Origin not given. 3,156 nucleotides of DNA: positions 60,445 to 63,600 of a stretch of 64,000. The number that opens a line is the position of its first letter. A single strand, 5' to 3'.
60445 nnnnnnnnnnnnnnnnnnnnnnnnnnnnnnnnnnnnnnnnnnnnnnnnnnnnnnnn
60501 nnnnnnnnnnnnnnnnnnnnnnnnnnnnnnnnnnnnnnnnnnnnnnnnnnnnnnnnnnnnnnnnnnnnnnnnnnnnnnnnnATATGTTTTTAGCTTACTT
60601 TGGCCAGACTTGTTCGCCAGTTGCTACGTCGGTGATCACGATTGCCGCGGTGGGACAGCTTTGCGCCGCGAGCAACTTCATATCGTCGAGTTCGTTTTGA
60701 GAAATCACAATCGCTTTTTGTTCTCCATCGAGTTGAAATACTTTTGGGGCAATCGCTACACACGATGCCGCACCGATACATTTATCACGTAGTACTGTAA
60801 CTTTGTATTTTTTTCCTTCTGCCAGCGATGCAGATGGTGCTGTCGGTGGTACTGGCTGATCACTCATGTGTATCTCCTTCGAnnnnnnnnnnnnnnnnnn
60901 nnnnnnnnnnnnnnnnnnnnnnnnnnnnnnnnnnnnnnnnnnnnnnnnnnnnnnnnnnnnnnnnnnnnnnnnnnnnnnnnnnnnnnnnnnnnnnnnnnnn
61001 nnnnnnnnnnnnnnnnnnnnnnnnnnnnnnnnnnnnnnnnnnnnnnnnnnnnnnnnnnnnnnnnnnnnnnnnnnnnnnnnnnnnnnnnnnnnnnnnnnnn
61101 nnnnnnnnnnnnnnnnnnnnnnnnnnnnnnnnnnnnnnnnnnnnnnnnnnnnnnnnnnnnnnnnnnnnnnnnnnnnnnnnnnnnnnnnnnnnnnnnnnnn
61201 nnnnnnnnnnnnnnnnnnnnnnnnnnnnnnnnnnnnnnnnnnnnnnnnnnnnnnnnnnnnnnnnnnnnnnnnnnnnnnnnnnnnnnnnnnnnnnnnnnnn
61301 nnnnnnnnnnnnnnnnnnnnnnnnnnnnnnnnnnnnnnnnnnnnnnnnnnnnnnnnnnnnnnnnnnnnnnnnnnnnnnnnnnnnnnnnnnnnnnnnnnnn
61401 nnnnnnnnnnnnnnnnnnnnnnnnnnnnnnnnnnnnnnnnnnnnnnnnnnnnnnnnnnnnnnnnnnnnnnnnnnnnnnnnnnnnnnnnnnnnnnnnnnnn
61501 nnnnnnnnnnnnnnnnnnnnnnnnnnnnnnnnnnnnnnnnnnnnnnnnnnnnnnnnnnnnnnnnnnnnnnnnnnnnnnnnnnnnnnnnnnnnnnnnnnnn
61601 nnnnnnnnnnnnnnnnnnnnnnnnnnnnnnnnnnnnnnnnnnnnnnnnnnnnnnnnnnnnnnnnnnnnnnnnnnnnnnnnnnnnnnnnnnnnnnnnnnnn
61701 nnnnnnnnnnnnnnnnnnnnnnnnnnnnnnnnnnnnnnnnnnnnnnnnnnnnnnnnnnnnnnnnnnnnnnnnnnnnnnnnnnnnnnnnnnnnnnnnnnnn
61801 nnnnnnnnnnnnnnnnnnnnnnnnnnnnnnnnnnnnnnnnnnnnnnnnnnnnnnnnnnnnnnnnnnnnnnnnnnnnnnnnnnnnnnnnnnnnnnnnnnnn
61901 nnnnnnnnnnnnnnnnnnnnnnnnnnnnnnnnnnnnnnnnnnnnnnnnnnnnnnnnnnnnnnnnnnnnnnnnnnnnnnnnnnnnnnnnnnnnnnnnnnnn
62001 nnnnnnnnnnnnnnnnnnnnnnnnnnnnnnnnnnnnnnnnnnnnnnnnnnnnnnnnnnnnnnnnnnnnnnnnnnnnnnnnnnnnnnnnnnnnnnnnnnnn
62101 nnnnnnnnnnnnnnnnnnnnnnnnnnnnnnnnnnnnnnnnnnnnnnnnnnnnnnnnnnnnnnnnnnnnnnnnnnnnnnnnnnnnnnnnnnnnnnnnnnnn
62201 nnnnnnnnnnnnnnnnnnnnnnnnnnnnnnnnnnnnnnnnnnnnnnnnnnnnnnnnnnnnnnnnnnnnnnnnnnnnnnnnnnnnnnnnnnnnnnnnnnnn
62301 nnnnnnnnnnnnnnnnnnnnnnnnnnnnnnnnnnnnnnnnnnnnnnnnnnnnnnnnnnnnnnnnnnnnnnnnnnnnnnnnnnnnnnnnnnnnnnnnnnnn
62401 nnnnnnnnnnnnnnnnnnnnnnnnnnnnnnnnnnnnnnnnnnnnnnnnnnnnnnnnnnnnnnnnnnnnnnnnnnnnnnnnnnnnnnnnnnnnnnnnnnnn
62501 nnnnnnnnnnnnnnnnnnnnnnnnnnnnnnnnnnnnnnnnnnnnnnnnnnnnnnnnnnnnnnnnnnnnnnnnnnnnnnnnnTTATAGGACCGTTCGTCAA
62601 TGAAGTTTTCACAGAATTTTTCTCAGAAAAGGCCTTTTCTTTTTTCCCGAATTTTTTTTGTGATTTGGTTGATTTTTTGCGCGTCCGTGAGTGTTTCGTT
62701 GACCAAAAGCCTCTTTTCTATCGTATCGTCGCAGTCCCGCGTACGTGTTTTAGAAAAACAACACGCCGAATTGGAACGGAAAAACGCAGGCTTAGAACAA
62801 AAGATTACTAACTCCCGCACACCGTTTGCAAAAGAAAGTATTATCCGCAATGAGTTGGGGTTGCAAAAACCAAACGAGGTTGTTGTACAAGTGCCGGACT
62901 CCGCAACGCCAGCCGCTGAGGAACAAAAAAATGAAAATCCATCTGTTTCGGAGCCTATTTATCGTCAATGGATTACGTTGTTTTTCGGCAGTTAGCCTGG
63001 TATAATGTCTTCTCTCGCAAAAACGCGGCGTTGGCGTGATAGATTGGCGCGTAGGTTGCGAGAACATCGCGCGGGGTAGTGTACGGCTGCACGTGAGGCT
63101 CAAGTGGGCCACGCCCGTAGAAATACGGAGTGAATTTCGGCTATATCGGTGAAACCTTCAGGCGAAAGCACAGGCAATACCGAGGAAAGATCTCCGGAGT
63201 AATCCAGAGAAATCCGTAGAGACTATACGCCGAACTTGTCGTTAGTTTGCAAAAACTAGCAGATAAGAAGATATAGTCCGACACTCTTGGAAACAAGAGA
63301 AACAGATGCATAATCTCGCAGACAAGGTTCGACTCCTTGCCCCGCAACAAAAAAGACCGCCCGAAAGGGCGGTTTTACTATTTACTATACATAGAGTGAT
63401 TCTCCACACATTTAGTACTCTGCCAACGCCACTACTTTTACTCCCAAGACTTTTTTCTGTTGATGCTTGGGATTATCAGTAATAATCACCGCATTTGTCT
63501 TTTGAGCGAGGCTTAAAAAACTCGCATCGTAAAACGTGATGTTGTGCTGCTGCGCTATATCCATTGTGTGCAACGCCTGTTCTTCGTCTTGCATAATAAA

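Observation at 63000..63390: Promoter- and terminator-bounded structured RNA with tRNA-like 3' end (candidate tmRNA) next to xerC-like recombinase and a TA locus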

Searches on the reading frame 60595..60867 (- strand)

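Call 41: search_protein_families(library=pfam, proteins=[window:60595-60867:-])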
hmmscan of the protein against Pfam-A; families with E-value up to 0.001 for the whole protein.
window:60595-60867:- (90 aa): 3 families
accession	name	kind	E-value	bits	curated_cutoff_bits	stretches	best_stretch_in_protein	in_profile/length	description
PF13370.11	Fer4_13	-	1.5e-11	45.2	24.5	1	27-76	3-56/58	4Fe-4S single cluster domain of Ferredoxin I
PF13459.11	Fer4_15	-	4e-09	37.5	22.4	1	23-78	1-66/66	4Fe-4S single cluster domain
PF06902.16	Fer4_19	-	2.6e-05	24.6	24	1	17-79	2-62/64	Divergent 4Fe-4S mono-cluster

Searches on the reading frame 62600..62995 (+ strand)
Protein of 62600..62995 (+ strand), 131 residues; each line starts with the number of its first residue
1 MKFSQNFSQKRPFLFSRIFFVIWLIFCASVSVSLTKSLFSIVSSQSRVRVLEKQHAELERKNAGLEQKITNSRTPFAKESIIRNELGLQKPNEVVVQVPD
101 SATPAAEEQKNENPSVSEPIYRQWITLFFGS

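Call 11: find_encoding_contigs(protein=window:62600-62995:+, flank=10000, max_places=10)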
Protein window:62600-62995:+ (131 aa): 24 contigs read that carry it; 8 places shown.
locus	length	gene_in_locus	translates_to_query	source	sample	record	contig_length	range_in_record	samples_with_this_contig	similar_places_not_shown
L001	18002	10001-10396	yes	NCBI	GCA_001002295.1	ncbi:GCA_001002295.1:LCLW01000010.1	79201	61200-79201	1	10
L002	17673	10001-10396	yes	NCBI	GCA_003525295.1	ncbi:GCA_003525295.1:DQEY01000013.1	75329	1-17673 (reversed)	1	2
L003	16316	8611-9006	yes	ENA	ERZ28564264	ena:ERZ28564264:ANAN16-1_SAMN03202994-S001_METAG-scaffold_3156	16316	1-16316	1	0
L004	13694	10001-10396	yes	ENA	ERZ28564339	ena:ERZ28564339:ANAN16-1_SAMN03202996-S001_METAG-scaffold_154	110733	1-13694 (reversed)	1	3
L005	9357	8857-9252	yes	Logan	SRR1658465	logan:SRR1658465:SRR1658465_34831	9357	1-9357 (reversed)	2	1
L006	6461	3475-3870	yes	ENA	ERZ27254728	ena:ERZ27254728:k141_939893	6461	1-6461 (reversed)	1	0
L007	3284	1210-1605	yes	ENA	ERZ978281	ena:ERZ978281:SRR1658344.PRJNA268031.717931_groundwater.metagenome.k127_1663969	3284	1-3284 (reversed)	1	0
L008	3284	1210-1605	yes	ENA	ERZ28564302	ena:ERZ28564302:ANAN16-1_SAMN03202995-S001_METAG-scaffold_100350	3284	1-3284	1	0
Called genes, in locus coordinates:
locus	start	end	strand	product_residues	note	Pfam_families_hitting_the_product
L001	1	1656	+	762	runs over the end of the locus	PF00912:Transgly, PF00905:Transpeptidase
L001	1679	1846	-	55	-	-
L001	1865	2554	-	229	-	PF02224:Cytidylate_kin, PF13189:Cytidylate_kin2 (weak), PF13238:AAA_18 (faint)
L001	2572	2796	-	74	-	PF18917:LiaI-LiaF-like_TM1, PF22570:LiaF-TM (weak)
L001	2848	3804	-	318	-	PF00294:PfkB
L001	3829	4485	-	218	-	PF18306:LDcluster4, PF03641:Lysine_decarbox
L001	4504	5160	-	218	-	PF00834:Ribul_P_3_epim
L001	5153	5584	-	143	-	PF02502:LacAB_rpiB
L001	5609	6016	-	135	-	PF13473:Cupredoxin_1, PF07732:Cu-oxidase_3 (faint), PF00127:Copper-bind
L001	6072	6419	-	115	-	PF01883:FeS_assembly_P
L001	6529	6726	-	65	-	-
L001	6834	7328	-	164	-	-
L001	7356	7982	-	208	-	PF13462:Thioredoxin_4, PF01323:DSBA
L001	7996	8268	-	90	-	PF13459:Fer4_15, PF13370:Fer4_13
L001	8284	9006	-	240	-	PF00970:FAD_binding_6, PF08030:NAD_binding_6 (weak), PF00175:NAD_binding_1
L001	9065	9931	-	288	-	PF13495:Phage_int_SAM_4, PF02899:Phage_int_SAM_1, PF00589:Phage_integrase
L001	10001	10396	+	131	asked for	PF04977:DivIC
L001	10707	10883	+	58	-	-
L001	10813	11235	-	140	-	PF01850:PIN, PF13470:PIN_3 (faint)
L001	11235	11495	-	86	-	-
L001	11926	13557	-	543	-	PF00118:Cpn60_TCP1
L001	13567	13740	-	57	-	-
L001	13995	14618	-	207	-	PF01145:Band_7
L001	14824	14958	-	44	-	-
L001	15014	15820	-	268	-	PF02096:60KD_IMP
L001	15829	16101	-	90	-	-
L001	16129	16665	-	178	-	PF01467:CTP_transf_like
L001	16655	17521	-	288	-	-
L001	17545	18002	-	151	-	?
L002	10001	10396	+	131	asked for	PF04977:DivIC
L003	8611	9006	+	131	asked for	PF04977:DivIC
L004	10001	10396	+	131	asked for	PF04977:DivIC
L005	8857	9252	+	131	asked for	PF04977:DivIC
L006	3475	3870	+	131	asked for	PF04977:DivIC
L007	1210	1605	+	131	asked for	PF04977:DivIC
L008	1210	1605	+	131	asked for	PF04977:DivIC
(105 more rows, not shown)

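Call 41: search_protein_families(library=pfam, proteins=[window:62600-62995:+])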
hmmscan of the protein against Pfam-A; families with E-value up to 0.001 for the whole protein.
window:62600-62995:+ (131 aa): 1 family
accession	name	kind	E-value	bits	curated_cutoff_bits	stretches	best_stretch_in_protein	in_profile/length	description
PF04977.20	DivIC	-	1.1e-11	44.8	28.9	1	24-100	2-79/80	Septum formation initiator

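Call 51: list_cluster_members(proteins=[window:62600-62995:+])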
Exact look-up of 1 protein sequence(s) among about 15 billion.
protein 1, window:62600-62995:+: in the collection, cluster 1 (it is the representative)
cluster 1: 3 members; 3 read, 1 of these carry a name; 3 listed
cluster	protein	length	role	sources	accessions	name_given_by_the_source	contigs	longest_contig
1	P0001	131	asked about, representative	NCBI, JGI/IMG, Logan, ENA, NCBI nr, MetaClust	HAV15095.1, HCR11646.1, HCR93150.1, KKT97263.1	MAG TPA: hypothetical protein DCX25_02085 [Candidatus Pacebacteria bacterium] | MAG: Septum formation initiator [Microgenomates group bacterium GW2011_GWB1_45_17] | status=active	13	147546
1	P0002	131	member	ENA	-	-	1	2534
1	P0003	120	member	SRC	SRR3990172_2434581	-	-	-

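Call 54: search_protein_families(library=pfam, proteins=[L001:11235-11621:-, L001:10813-11235:-], max_evalue=0.01)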
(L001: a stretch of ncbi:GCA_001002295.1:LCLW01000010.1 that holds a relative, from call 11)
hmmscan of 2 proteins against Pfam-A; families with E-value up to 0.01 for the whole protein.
L001:11235-11621:- (128 aa): 1 family
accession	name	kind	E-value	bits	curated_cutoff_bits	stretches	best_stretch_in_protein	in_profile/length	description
PF16295.10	TetR_C_10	-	0.0071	17.1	28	0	16-50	46-77/132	Tetracyclin repressor-like, C-terminal domain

L001:10813-11235:- (140 aa): 3 families
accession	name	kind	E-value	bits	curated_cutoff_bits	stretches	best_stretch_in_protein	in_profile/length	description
PF01850.27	PIN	-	2.9e-11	44.5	23.6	1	6-126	2-116/120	PIN domain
PF13470.12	PIN_3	-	2.2e-05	25.7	27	1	5-121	2-113/115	PIN domain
PF16289.11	PIN_12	-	0.0058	17.5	32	1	7-130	3-125/172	PIN domain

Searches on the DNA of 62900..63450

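Call 5: search_rna_families(source=window, start=62900, end=63450, threshold=evalue, max_evalue=10, show_alignments=0)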
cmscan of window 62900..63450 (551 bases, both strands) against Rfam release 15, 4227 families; matches with E-value up to 10: 13.
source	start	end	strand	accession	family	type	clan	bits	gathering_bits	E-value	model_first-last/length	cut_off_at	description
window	63089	63300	+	RF00028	Intron_gpI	Intron;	-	62.8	50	1.2e-15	1-253/253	no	Group I catalytic intron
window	63263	63386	+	RF02053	STnc430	Gene; sRNA;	-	24.7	47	0.12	1-162/162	no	Enterobacterial sRNA STnc430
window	63318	63380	+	RF00512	Leu_leader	Cis-reg; leader;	-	23.9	50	0.011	1-148/148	no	Leucine operon leader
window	63347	63407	-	RF01859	Phe_leader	Cis-reg; leader;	-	22.4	55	0.24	1-125/125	no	Phenylalanine leader peptide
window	63299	63373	-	RF02869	ncS025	Gene; sRNA;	-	21.6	46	0.16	1-85/85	no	Burkholderia sRNA 25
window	62900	62955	-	RF00160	snoZ159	Gene; snRNA; snoRNA; CD-box;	CL00065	21.2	39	0.24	1-55/86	3'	Small nucleolar RNA Z159/U59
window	63346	63431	-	RF01772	rnk_pseudo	Cis-reg; leader;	-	18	55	1.7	1-108/108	no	Pseudomonas rnk leader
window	63349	63450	-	RF00126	ryfA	Gene; sRNA;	-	17.8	80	0.025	196-296/296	5'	ryfA RNA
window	63008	63027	-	RF01111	SBWMV2_UPD-PKk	Cis-reg;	-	16.7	35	1.9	1-21/21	no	Pseudoknot of upstream pseudoknot domain (UPD) of the 3'UTR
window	63352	63376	-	RF00106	RNAI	Gene; antisense;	-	14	47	5.9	74-98/102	no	RNAI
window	63354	63376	+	RF00106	RNAI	Gene; antisense;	-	13.7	47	7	75-97/102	no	RNAI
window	63321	63379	+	RF02985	ftsZ-DE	Gene; sRNA;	-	13.3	72.2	7.5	1-69/69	no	ftsZ-DE RNA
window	63346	63450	-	RF00022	GcvB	Gene;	-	11.8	42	4.7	49-204/204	5'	GcvB RNA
